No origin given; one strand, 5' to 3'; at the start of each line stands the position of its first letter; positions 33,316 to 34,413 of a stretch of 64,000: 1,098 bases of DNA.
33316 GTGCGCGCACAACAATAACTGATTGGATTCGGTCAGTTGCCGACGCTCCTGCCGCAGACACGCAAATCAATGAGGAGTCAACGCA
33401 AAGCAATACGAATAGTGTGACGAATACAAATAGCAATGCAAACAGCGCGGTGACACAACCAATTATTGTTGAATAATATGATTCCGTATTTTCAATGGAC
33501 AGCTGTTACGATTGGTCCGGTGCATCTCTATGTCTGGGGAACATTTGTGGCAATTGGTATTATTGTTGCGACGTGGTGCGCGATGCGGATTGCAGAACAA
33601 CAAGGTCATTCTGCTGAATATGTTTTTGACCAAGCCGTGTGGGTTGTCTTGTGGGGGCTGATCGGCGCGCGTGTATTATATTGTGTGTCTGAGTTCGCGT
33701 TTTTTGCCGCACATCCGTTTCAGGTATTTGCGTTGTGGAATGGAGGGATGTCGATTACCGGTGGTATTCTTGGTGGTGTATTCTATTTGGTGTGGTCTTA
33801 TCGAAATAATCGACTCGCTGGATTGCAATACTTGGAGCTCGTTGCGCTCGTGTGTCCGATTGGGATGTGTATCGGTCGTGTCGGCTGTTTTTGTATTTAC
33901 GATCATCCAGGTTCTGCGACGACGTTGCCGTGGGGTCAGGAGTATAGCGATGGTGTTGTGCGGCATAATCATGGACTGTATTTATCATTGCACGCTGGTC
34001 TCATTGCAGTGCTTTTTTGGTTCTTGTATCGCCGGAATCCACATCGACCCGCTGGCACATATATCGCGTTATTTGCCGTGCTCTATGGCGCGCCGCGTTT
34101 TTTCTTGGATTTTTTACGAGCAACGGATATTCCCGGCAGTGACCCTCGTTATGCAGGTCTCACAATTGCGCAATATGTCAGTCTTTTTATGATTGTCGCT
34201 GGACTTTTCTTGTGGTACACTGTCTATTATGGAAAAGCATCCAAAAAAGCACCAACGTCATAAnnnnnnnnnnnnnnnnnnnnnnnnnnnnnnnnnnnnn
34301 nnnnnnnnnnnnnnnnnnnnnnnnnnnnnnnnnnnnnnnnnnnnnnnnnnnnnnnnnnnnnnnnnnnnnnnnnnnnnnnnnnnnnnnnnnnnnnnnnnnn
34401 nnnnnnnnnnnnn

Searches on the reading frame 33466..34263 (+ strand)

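Call 63: search_protein_families(library=pfam, proteins=[window:33466-34263:+], max_evalue=0.001)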
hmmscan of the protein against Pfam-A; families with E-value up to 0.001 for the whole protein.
window:33466-34263:+ (265 aa): 1 family
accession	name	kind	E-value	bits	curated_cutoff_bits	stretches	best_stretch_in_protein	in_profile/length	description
PF01790.23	LGT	-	4.3e-49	167.4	24.9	1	13-251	3-239/240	Prolipoprotein diacylglyceryl transferase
